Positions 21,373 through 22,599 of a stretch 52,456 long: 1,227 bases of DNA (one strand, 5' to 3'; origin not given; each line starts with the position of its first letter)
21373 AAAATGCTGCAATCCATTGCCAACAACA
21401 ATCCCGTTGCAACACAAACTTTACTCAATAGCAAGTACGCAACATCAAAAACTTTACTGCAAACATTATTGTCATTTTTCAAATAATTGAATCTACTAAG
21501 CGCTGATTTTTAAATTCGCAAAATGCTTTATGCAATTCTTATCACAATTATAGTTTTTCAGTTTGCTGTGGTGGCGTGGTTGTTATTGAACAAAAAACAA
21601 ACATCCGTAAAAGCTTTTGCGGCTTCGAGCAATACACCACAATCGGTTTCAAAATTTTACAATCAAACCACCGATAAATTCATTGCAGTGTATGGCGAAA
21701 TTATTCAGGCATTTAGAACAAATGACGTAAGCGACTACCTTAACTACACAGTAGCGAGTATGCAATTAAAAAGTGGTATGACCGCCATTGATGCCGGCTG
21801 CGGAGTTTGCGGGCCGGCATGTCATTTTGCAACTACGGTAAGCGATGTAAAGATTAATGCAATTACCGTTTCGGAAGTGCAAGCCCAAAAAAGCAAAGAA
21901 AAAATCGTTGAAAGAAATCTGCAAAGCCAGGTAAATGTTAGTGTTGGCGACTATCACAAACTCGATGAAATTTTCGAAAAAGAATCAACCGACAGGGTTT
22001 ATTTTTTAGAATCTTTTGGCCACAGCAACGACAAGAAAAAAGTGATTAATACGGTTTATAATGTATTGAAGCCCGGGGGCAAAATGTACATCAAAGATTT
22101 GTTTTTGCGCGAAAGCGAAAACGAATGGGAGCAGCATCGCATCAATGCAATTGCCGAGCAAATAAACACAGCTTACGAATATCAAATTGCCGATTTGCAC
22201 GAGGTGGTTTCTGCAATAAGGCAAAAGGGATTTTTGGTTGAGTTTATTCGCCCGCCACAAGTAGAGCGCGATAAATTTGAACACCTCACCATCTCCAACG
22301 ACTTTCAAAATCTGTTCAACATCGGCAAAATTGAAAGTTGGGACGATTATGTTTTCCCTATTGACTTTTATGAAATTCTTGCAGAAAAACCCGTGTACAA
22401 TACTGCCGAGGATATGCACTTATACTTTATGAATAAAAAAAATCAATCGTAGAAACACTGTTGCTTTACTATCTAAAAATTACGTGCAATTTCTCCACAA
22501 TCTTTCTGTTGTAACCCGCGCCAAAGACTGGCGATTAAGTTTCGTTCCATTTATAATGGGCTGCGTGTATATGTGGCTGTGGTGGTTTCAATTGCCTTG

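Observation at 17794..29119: Eleven-gene, tightly packed operon of tailoring enzymes with no recognisable scaffold synthase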

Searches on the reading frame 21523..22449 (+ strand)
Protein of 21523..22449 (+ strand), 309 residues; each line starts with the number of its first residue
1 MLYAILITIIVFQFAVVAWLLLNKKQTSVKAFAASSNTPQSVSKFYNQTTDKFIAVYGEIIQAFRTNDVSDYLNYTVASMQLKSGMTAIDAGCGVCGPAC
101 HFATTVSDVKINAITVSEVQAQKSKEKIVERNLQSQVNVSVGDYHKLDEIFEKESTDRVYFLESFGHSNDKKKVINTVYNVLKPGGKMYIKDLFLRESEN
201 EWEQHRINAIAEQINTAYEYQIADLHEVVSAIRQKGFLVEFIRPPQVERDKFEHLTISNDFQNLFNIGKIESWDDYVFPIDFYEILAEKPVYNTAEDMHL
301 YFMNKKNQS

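Call 9: search_protein_families(library=pfam, proteins=[window:21523-22449:+], max_evalue=0.01)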
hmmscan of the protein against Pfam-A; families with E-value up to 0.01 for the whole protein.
window:21523-22449:+ (309 aa): 7 families
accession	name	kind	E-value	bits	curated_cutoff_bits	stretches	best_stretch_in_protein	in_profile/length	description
PF02353.26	CMAS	-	1.7e-16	60.8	27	1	74-239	52-212/273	Mycolic acid cyclopropane synthetase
PF13847.12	Methyltransf_31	-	1.2e-12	48.1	27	1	83-199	2-119/145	Methyltransferase domain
PF08241.18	Methyltransf_11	-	2.1e-12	48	21.2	1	90-190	2-95/95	Methyltransferase domain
PF13649.12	Methyltransf_25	-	2.1e-11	44.8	27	1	89-186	2-97/97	Methyltransferase domain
PF08242.18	Methyltransf_12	-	3.5e-09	37.7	30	1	90-187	2-97/98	Methyltransferase domain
PF01209.24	Ubie_methyltran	-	8.2e-09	35.6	20.1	1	75-190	38-151/233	ubiE/COQ5 methyltransferase family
PF13489.12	Methyltransf_23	-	4.7e-07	30.1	27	1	64-204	4-131/164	Methyltransferase domain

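Call 10: search_protein_families(library=ncbifam, proteins=[window:21523-22449:+], max_evalue=0.01)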
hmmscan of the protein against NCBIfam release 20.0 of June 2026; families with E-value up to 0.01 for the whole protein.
window:21523-22449:+ (309 aa): 32 families (the best 25 are shown)
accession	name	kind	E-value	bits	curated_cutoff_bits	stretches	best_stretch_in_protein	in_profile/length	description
NF040703.1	cyclopro_CfaB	exception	6.2e-13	48.3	650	1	72-188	147-261/393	C17 cyclopropane fatty acid synthase CfaB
NF008686.0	PRK11705.1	equivalog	3.4e-12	46.1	400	1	72-199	155-274/383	cyclopropane fatty acyl phospholipid synthase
NF053839.1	CPFASynBruc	equivalog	9e-11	41.4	600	1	77-240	167-320/410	cyclopropane fatty acid synthase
NF040660.1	mycolic_MTase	equivalog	1.2e-10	41.4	390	1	74-203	50-175/283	cyclopropane mycolic acid synthase family methyltransferase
NF043040.1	corrin_prot_MT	hypoth_equivalog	6.3e-10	38.9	180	1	57-196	15-153/216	corrinoid protein-associated methyltransferase CpaM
NF045667.1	MTase_DVU1556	equivalog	8.3e-09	35.2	155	1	76-241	14-164/213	DVU_1556 family methyltransferase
NF041675.1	sarc_dimgly_tmase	equivalog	1.9e-08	34.6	550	1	79-193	61-172/278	sarcosine/dimethylglycine N-methyltransferase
NF041537.1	ArsM_AhpD_UU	exception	2.1e-07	30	510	1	81-211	73-201/345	arsenite methyltransferase/AhpD domain selenoprotein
NF041536.1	ArsM_DUF2284_UU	exception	2.2e-07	29.6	575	1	81-208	73-198/459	arsenite methyltransferase/DUF2284 domain selenoprotein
NF001243.0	PRK00216.1-4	equivalog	2.5e-07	30.3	235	1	70-188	33-149/237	demethylmenaquinone methyltransferase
TIGR02752.1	MenG_heptapren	equivalog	1.1e-06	28.3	419.85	1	70-189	31-148/231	demethylmenaquinone methyltransferase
NF008823.0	PRK11873.1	subfamily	2.2e-06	27.4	263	1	78-249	71-235/272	arsenite methyltransferase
NF008264.0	PRK11036.1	equivalog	5.9e-06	25.9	366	1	48-189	8-146/261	tRNA uridine 5-oxyacetic acid(34) methyltransferase CmoM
NF052510.1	methyltran_MpqE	exception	7.1e-06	25.6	335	1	75-189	37-150/234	methyl-plastoquinone biosynthesis methyltransferase MpqE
NF045823.1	PthPhpthDimycoMt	equivalog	1.4e-05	24.4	300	1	78-215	60-191/256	phthiotriol/phenolphthiotriol dimycocerosates methyltransferase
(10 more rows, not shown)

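Call 91: search_solved_structures(query=window:21523-22449:+, max_evalue=0.0001)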
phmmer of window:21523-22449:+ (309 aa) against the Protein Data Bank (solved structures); distinct sequences matched with E-value up to 0.0001: 17.
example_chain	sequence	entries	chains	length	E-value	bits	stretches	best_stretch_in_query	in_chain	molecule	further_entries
3bus_A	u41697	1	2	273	1e-16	64.6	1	36-197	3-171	Methyltransferase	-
8zc8_A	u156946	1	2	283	2.5e-10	43.7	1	78-196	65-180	MitM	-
21zq_A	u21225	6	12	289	2.6e-10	43.6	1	78-196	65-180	MitM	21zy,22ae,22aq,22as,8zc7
4pne_A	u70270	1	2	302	6.4e-08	35.7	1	70-198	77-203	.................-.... protein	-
5gm1_A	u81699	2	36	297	6.7e-08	35.7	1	71-201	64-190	O-methylransferase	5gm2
5wp5_A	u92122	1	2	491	2.1e-07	34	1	76-200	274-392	Phosphomethylethanolamine N-methyltransferase 2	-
7qos_A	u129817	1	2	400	2.3e-07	33.9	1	78-191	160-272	Cyclopropane-fatty-acyl-phospholipid synthase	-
6uv6_A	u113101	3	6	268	1.2e-06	31.5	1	76-209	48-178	D-glucose O-methyltransferase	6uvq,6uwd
2o57_A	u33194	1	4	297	1.6e-06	31.2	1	84-195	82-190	putative sarcosine dimethylglycine methyltransferase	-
5wp4_A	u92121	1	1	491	2.7e-06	30.4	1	73-194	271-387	Phosphoethanolamine N-methyltransferase 1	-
2p8j_A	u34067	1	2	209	3.8e-06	29.9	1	86-197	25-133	S-adenosylmethionine-dependent methyltransferase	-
4ine_A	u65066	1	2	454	7.2e-06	29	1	81-191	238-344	Protein PMT-2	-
6mro_A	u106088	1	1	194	1.5e-05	27.9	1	79-212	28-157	methyl transferase from Methanosarcina acetivorans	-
4krh_A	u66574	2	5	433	3.3e-05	26.8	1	81-191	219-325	Phosphoethanolamine N-methyltransferase 2 | Phospholethanolamine N-methyltransferase 2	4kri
8raq_A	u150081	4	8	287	4.2e-05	26.5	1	77-197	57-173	Mycolic acid methyltransferase MmaA1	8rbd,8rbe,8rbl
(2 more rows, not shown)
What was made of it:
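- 21523..22452 (+): Class I SAM methyltransferase anchored by one N-terminal TM helix. It sits next to UbiA in 20 of 27 loci. Best PDB hit is 3BUS at E 1e-16 (call 91).
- Tried and rejected: Its best solved relative is 3BUS, which I recall as RebM, a sugar O-methyltransferase (call 91).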
